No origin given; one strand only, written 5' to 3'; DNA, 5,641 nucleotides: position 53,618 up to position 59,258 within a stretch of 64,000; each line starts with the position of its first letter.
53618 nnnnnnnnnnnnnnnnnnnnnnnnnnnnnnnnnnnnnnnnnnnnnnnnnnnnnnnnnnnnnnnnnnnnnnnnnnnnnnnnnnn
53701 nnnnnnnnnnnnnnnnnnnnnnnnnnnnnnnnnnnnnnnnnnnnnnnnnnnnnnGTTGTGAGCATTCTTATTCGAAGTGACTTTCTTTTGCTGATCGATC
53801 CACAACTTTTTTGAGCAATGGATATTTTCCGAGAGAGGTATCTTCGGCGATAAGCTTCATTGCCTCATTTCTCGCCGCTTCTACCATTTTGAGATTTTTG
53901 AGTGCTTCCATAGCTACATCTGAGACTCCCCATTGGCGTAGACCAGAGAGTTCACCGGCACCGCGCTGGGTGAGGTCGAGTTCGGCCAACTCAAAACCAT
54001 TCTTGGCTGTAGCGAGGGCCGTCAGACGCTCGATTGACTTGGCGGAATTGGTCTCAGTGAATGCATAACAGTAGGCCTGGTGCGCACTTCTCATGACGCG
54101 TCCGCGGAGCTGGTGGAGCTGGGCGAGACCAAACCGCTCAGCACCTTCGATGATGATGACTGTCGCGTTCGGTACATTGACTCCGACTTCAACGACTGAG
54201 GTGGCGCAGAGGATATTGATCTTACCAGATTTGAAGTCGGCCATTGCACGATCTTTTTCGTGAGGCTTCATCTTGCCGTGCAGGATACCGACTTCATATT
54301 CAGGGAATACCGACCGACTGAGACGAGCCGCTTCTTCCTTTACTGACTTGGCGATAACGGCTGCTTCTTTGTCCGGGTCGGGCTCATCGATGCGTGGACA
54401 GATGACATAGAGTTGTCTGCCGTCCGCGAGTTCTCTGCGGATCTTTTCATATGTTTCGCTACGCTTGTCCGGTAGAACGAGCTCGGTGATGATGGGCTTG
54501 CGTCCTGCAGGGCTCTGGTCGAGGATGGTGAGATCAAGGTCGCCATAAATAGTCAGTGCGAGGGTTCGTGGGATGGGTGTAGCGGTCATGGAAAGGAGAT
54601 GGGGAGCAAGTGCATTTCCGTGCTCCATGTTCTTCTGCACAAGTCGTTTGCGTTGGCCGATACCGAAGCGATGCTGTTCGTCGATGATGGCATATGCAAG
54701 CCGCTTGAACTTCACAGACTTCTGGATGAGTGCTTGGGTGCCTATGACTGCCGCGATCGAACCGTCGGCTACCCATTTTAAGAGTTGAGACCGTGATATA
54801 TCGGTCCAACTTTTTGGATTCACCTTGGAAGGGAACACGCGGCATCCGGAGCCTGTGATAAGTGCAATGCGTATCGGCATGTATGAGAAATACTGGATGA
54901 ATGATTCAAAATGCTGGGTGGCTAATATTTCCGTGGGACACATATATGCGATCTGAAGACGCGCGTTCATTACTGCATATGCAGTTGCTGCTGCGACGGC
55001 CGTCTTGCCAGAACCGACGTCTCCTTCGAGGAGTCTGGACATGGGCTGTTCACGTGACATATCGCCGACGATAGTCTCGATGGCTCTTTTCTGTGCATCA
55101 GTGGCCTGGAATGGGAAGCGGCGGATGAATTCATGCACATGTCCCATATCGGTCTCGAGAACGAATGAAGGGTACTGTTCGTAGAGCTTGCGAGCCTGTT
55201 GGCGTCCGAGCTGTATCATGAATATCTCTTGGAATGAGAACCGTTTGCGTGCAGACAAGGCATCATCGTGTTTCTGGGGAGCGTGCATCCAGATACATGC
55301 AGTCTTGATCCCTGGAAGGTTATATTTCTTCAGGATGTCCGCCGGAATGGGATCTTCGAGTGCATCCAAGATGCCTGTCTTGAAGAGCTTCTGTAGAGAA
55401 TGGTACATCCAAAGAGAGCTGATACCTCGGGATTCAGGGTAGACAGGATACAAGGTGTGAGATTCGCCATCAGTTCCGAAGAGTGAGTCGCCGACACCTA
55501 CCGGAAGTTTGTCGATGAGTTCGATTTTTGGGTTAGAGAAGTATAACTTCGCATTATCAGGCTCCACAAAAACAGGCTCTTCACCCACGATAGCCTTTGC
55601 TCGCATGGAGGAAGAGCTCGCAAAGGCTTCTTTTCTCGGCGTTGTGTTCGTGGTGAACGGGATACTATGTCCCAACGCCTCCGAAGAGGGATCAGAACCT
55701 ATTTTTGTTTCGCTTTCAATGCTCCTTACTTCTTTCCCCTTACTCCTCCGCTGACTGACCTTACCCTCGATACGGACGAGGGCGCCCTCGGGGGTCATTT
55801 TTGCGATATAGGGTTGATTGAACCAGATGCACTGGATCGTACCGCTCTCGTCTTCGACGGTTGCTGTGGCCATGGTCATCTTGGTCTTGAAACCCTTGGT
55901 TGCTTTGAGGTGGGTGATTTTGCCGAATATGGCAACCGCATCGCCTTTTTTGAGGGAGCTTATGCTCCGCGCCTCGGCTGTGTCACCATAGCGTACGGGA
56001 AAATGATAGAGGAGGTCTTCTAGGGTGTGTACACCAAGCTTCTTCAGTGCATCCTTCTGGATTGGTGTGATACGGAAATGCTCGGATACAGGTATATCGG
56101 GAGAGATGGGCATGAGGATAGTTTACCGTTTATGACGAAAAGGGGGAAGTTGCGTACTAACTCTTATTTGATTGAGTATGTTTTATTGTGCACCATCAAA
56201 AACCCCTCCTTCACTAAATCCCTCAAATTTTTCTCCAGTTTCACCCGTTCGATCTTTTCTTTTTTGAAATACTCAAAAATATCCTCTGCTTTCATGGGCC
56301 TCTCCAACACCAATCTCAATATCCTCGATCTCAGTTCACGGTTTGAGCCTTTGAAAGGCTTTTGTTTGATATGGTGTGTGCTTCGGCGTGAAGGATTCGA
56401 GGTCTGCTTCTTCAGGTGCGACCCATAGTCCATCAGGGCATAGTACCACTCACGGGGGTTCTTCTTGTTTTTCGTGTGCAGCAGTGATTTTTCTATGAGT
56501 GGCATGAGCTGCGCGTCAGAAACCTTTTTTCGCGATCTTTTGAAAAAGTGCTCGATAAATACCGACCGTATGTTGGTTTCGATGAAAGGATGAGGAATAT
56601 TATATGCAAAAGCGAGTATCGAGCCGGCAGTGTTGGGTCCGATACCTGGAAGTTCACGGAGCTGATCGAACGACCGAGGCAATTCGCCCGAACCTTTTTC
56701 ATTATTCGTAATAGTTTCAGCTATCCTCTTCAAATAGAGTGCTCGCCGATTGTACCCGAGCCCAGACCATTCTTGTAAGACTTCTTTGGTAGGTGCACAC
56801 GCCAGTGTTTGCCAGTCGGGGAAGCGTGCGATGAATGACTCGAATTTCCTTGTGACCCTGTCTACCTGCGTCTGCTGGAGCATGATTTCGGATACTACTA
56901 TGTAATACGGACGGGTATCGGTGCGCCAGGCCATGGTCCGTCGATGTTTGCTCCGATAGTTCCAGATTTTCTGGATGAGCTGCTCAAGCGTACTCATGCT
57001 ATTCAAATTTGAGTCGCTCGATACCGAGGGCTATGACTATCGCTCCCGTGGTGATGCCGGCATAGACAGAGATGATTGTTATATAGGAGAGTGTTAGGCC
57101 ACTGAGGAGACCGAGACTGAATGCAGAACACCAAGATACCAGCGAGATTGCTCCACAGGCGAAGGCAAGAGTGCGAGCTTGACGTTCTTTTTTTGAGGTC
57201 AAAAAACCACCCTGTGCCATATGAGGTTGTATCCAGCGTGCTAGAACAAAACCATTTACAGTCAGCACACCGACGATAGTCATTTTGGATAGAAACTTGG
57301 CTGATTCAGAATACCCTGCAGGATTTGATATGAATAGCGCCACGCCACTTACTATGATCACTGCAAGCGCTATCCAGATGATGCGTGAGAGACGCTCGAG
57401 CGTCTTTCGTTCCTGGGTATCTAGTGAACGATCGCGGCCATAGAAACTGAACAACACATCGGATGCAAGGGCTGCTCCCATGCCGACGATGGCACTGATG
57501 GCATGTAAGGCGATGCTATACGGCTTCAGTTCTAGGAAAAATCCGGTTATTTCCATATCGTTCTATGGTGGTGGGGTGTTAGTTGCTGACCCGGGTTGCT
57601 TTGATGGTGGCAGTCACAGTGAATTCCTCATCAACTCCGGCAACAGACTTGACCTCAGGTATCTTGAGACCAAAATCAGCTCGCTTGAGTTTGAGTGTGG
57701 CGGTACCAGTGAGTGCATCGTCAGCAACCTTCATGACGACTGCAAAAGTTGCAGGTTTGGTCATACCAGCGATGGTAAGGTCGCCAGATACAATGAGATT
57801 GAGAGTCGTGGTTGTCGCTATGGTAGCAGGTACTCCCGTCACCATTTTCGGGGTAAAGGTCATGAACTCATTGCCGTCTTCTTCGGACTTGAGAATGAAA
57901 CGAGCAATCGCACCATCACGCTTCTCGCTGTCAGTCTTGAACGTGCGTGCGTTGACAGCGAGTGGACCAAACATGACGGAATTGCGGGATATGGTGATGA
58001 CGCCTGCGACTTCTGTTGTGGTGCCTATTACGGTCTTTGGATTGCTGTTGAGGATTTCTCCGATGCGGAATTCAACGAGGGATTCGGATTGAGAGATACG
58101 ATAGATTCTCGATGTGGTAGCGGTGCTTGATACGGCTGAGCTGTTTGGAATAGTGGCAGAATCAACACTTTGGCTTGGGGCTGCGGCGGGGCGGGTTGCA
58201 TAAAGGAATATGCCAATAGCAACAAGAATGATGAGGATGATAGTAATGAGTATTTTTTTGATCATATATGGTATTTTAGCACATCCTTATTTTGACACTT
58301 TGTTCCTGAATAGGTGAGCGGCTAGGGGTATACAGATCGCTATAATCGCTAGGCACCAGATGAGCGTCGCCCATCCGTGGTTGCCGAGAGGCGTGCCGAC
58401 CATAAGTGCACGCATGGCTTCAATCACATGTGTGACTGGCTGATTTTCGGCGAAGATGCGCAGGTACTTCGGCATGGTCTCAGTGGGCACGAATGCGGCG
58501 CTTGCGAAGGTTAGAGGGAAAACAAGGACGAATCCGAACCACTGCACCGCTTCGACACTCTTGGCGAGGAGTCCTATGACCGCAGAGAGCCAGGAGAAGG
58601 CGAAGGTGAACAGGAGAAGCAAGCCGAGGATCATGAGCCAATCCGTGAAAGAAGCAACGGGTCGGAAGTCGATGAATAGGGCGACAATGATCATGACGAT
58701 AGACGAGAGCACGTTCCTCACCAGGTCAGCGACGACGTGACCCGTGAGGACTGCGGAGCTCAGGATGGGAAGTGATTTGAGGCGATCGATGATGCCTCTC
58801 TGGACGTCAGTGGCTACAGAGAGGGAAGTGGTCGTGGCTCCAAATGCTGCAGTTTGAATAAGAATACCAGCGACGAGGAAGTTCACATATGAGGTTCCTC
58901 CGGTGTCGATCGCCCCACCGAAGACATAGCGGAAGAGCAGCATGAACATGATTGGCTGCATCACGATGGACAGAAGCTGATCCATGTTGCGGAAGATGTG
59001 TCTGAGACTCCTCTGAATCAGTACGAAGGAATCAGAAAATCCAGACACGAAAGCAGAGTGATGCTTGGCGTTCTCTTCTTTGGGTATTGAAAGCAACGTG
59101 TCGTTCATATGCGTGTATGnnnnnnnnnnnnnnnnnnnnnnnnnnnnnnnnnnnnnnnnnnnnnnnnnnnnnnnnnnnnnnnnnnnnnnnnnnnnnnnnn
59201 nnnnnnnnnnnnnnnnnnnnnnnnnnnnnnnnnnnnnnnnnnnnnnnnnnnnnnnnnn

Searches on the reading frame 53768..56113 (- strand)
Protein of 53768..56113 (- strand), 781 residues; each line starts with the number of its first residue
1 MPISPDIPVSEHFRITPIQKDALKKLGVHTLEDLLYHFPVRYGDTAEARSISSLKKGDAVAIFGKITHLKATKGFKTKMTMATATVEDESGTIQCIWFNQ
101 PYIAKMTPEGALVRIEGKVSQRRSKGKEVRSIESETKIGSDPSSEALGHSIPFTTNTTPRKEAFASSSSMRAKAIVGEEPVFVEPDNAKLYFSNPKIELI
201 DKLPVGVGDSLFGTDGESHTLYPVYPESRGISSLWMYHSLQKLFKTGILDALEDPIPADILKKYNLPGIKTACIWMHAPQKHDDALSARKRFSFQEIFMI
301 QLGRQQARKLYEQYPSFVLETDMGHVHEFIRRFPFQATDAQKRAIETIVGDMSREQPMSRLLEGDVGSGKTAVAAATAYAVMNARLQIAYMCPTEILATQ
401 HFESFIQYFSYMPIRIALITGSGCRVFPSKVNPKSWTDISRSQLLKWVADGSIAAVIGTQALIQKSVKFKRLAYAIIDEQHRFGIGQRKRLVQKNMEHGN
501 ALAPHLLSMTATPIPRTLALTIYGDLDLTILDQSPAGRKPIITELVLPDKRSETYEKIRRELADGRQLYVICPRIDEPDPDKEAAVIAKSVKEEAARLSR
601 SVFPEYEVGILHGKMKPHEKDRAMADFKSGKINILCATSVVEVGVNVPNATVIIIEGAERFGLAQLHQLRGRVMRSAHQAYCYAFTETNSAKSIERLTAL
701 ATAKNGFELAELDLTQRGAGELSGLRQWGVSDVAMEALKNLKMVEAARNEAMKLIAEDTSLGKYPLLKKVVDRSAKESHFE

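Call 60: search_protein_families(library=pfam, proteins=[window:53768-56113:-])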
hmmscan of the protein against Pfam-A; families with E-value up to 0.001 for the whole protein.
window:53768-56113:- (781 aa): 6 families
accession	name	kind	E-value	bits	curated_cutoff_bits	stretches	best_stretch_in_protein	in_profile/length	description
PF00271.37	Helicase_C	-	1e-18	68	23.5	1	582-676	16-109/110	Helicase conserved C-terminal domain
PF00270.35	DEAD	-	1.4e-18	67.6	26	1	338-518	1-164/167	DEAD/DEAH box helicase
PF17191.10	RecG_wedge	-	1.3e-15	57.8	23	1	17-137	10-128/162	RecG wedge domain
PF01336.31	tRNA_anti-codon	-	2.5e-11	43.8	27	1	60-128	1-66/75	OB-fold nucleic acid binding domain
PF04851.21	ResIII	-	1.1e-10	42.1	22.5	1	337-513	4-162/164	Type III restriction enzyme, res subunit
PF19833.4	RecG_dom3_C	-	1.7e-05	25.2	26.8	1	705-761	3-61/87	ATP-dependent DNA helicase RecG, domain 3, C-terminal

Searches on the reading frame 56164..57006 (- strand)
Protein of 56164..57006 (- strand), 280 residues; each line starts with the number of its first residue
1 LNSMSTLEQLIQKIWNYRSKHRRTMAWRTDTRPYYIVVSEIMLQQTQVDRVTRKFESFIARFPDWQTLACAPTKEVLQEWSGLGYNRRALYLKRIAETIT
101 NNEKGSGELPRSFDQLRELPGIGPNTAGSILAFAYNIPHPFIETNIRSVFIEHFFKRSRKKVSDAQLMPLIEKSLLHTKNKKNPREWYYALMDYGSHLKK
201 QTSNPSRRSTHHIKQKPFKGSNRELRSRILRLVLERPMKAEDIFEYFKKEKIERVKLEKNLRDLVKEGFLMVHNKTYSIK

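Call 60: search_protein_families(library=pfam, proteins=[window:56164-57006:-])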
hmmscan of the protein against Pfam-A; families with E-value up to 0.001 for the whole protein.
window:56164-57006:- (280 aa): 2 families
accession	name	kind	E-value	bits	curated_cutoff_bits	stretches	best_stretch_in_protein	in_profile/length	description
PF00730.31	HhH-GPD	-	1e-15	58.5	26.2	1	38-163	1-98/108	HhH-GPD superfamily base excision DNA repair protein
PF00633.29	HHH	-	1.1e-06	28.6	24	1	107-133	4-30/30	Helix-hairpin-helix motif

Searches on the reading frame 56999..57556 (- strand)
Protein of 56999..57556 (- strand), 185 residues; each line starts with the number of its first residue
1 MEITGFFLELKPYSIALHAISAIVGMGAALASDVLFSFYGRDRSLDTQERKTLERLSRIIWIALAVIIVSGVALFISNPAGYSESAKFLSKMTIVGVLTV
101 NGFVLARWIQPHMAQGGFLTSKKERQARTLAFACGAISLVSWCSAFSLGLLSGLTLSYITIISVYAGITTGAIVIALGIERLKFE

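Call 60: search_protein_families(library=pfam, proteins=[window:56999-57556:-])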
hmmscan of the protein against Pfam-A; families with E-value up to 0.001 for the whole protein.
window:56999-57556:- (185 aa): 3 families
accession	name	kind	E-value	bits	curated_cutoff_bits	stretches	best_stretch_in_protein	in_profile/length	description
PF09980.14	DUF2214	-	4.8e-05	23.8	34.1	1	16-111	7-104/147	Predicted membrane protein (DUF2214)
PF05425.18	CopD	-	7.4e-05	23.5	32.1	1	51-129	2-83/105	Copper resistance protein D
PF11683.13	DUF3278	-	0.00018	22.1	26.6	1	34-130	11-110/130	Protein of unknown function (DUF3278)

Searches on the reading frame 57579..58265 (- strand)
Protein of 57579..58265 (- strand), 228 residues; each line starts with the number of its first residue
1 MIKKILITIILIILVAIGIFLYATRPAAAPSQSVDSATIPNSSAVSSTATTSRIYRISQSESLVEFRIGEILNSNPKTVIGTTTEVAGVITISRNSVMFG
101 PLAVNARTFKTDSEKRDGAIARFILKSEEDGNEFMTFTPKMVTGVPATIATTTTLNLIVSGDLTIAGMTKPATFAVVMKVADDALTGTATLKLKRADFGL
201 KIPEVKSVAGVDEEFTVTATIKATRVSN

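Call 60: search_protein_families(library=pfam, proteins=[window:57579-58265:-])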
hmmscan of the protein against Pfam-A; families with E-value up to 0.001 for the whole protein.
window:57579-58265:- (228 aa): 1 family
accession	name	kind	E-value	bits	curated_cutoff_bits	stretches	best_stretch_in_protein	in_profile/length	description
PF04264.18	YceI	-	7.1e-16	59.3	23.7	1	55-223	1-150/150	YceI-like domain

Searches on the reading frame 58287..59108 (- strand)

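Call 60: search_protein_families(library=pfam, proteins=[window:58287-59108:-])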
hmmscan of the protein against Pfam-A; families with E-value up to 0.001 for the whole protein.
window:58287-59108:- (273 aa): 2 families
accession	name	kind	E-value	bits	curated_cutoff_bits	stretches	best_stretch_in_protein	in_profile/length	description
PF01061.29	ABC2_membrane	-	3.7e-33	115.3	26.9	1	28-236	4-210/211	ABC-2 type transporter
PF12698.13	ABC2_membrane_3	-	1.4e-17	64.2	31.6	1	71-264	157-346/347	ABC-2 family transporter protein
